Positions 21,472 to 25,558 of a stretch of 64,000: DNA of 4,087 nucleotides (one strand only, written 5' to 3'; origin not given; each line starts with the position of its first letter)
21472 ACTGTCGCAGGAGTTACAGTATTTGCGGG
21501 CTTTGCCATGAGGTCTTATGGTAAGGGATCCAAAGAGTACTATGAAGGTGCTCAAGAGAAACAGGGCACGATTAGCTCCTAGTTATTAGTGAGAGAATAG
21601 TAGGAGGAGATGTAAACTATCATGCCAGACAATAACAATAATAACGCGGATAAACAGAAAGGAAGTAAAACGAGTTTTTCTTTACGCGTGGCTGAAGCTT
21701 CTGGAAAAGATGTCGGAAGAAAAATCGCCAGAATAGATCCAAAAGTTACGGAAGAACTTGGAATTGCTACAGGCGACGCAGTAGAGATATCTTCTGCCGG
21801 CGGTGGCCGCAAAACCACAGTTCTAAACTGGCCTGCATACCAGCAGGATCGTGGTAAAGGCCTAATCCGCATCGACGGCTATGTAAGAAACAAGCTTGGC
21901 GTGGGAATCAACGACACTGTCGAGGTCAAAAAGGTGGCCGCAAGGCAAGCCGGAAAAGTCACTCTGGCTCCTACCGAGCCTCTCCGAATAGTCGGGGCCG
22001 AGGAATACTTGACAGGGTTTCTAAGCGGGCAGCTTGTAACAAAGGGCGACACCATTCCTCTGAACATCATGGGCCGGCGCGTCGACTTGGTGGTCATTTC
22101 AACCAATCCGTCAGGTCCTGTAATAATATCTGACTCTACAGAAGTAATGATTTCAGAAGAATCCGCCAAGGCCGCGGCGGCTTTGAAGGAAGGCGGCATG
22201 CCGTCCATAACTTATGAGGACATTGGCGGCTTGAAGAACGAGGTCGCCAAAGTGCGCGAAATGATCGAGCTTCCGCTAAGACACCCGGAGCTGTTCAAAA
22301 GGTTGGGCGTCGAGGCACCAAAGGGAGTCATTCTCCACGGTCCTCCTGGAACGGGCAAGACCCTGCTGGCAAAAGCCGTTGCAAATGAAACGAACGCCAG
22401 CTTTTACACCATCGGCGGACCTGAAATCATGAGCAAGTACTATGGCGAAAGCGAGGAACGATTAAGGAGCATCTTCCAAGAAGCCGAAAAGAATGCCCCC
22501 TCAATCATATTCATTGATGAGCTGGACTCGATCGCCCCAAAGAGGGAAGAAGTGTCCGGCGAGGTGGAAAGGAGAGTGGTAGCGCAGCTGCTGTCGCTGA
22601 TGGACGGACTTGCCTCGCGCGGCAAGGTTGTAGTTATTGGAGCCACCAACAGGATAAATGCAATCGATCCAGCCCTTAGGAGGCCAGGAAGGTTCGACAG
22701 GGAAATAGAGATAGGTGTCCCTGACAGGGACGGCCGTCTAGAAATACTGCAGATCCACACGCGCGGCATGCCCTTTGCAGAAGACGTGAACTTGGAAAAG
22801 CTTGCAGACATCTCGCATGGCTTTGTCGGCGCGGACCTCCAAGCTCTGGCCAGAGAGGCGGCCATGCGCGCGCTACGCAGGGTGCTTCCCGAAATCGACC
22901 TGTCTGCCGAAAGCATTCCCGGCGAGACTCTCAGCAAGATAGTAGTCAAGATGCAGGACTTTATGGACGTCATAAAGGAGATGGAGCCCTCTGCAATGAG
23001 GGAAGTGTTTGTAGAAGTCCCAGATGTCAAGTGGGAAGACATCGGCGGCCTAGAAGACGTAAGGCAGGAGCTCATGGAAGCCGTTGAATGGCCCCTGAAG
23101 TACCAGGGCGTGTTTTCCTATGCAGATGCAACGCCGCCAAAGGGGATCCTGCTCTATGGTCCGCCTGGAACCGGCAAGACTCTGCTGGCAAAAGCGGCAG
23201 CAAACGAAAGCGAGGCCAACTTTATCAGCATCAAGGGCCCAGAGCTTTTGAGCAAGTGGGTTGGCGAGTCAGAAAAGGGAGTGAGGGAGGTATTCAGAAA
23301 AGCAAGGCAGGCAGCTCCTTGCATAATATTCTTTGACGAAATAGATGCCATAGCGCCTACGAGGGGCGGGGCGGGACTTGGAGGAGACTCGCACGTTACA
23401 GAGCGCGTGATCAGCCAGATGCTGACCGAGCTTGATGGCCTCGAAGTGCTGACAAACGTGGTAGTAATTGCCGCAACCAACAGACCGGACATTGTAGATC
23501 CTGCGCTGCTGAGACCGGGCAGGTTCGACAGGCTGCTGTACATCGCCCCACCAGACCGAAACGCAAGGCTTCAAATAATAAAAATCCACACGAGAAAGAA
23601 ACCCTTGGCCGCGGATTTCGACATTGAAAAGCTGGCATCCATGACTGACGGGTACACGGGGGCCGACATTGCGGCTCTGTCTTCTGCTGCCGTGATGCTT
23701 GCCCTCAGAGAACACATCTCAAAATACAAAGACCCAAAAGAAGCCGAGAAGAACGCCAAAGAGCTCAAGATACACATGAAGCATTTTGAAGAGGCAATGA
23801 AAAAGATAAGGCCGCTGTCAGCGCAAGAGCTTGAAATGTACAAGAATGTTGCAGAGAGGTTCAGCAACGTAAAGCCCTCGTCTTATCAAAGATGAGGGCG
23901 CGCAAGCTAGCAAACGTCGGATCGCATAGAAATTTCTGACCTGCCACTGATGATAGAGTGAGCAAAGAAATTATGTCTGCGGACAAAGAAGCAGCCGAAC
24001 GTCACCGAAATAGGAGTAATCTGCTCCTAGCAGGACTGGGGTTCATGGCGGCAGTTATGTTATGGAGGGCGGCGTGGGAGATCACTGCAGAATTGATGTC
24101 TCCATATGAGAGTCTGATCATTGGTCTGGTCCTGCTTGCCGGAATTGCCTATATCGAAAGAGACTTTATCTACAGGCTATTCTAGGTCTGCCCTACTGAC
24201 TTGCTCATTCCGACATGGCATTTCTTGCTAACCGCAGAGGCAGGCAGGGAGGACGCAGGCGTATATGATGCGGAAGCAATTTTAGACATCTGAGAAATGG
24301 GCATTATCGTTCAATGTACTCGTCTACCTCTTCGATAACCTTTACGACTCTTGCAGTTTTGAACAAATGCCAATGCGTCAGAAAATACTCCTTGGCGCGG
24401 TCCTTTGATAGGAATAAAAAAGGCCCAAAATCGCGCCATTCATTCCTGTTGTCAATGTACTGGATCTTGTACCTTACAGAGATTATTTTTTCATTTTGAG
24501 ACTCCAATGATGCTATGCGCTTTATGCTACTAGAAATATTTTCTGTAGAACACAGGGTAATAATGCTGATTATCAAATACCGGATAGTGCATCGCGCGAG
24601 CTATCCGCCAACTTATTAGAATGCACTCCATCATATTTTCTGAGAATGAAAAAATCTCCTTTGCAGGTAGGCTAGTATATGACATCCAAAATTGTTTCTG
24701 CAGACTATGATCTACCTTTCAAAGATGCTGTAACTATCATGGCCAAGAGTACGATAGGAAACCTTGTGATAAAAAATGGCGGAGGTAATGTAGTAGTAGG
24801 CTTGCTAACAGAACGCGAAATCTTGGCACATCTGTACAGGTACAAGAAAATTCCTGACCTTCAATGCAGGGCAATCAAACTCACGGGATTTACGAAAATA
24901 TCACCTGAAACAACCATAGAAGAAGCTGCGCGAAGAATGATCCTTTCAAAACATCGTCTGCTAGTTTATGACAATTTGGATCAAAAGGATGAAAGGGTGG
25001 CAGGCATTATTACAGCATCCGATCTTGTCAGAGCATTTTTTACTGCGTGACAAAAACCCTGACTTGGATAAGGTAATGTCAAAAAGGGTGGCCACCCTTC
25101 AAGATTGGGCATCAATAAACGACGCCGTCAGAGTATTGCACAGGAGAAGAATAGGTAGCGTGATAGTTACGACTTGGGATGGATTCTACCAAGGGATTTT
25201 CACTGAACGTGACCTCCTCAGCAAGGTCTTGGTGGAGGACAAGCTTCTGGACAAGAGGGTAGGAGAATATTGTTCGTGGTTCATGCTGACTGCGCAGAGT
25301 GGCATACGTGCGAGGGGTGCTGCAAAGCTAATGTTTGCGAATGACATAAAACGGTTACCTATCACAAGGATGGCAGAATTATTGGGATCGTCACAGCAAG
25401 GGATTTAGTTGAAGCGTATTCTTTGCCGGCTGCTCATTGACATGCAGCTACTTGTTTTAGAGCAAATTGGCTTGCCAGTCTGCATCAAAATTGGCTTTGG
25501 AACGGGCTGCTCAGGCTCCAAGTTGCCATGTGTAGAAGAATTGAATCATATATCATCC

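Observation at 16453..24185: Integrase-led low-GC block encoding CBS, sHsp, USP, sHsp, small TM and Cdc48: candidate archaeal counterpart of bacterial heat-resistance/protein-quality-control islands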

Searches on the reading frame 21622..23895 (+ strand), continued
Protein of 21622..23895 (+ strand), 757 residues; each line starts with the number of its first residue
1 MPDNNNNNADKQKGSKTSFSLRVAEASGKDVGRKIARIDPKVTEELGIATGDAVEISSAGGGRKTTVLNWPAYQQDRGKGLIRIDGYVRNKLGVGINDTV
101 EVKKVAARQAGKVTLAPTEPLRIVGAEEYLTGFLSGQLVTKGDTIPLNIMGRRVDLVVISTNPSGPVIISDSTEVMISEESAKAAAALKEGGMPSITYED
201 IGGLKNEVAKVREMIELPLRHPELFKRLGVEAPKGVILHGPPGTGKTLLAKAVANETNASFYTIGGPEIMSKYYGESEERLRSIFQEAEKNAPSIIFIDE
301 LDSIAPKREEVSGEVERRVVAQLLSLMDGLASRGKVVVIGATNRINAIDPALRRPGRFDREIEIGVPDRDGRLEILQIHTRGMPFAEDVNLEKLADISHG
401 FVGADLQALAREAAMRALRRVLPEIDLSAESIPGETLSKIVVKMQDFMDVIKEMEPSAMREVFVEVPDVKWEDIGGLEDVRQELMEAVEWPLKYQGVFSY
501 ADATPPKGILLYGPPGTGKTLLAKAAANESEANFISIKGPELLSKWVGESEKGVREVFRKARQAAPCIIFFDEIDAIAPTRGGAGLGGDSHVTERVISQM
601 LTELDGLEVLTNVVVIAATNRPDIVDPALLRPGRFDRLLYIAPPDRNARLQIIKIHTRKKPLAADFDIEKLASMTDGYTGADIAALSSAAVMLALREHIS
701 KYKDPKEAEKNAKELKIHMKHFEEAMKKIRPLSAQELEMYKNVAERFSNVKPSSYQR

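Call 38: find_encoding_contigs(protein=P0067, flank=6000, max_places=1)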
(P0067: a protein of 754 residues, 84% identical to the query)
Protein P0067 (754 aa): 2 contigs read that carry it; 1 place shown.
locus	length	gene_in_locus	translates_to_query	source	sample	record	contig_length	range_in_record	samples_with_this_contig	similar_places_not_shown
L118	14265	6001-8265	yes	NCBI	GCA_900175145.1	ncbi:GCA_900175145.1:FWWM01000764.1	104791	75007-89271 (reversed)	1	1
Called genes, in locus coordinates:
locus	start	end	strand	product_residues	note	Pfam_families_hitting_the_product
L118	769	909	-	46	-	-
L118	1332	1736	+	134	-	-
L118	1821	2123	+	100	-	-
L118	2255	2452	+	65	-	-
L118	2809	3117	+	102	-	-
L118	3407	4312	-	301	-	PF01261:AP_endonuc_2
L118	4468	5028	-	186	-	-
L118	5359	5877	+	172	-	-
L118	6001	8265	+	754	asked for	PF02359:CDC48_N, PF02933:CDC48_2, PF12775:AAA_7 (faint), PF00004:AAA, PF05496:RuvB_N, PF17862:AAA_lid_3, PF00004:AAA, PF17862:AAA_lid_3, +15 more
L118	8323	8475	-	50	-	-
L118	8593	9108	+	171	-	-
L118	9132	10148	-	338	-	PF00248:Aldo_ket_red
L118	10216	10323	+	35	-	-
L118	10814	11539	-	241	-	PF00588:SpoU_methylase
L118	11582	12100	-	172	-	-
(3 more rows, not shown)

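Call 64: search_protein_families(library=ncbifam, proteins=[window:21622-23895:+], max_evalue=0.001)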
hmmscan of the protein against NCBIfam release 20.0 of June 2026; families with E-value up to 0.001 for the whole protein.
window:21622-23895:+ (757 aa): 55 families (the best 25 are shown)
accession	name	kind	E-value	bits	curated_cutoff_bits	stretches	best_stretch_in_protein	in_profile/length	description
TIGR01243.1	CDC48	subfamily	0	1106.9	802.65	1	20-748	3-730/733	CDC48 family AAA ATPase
NF003069.1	PRK03992.1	subfamily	4.4e-185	615.2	500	2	176-425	108-360/379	proteasome-activating nucleotidase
TIGR01242.2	TIGR01242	subfamily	2.3e-180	599.3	500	2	178-422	93-340/362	proteasome-activating nucleotidase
TIGR01241.2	FtsH_fam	equivalog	9.8e-158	526.6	600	2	454-701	144-389/598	ATP-dependent zinc metalloprotease FtsH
NF047747.1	PrtsmActNtasePan2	equivalog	3.8e-155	517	700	2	168-420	118-375/397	proteasome-activating nucleotidase Pan2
NF047748.1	PrtsmActNtasePan1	equivalog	8.4e-154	512.4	750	2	177-420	126-372/405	proteasome-activating nucleotidase Pan1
TIGR03689.1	pup_AAA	equivalog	9.8e-130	433.6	504.75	2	460-692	170-408/512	proteasome ATPase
NF008004.0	PRK10733.1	equivalog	1.6e-120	403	1008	2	471-698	151-376/644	ATP-dependent zinc metalloprotease FtsH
NF041006.2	cell_div_CdvC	equivalog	1.8e-113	379.2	650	2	462-748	93-369/370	cell division protein CdvC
NF042959.1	IteA_antiphage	equivalog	3.4e-70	237.1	510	2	498-730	117-341/367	anti-phage ATPase IteA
TIGR03922.1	T7SS_EccA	equivalog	2.9e-17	62.5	466.65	2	201-352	281-432/557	type VII secretion AAA-ATPase EccA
TIGR00635.1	ruvB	equivalog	2.9e-15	56.1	299.05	2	231-311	28-100/305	Holliday junction branch migration DNA helicase RuvB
NF000868.0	PRK00080.1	equivalog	3.4e-15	55.8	282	2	232-311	50-121/330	Holliday junction branch migration DNA helicase RuvB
NF003229.0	PRK04195.1-5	equivalog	5.6e-15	55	280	2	498-580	34-118/413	replication factor C large subunit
NF009881.0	PRK13341.1-2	equivalog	7.4e-13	47.2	651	2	509-573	55-117/736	AAA family ATPase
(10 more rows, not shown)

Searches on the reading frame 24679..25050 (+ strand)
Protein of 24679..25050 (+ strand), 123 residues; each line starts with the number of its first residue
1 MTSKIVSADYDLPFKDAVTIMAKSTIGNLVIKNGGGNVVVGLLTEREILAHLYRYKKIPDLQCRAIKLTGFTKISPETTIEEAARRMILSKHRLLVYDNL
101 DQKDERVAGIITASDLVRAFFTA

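Call 6: search_protein_families(library=pfam, proteins=[window:24679-25050:+], max_evalue=0.01)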
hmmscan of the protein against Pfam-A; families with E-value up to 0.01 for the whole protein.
window:24679-25050:+ (123 aa): 1 family
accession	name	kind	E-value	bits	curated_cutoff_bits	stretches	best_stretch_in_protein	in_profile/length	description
PF00571.33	CBS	-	8.4e-19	68.1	24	2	71-120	9-55/57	CBS domain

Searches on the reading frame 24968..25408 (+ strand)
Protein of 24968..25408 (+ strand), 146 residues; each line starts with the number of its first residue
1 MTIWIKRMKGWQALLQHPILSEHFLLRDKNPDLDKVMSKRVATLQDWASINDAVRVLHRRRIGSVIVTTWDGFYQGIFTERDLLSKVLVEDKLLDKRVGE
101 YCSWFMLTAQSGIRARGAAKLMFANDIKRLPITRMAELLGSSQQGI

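Call 6: search_protein_families(library=pfam, proteins=[window:24968-25408:+], max_evalue=0.01)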
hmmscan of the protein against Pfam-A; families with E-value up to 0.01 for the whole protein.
window:24968-25408:+ (146 aa): 1 family
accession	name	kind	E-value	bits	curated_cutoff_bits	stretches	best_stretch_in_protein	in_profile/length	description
PF00571.33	CBS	-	2.4e-06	28.2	24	1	35-87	3-55/57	CBS domain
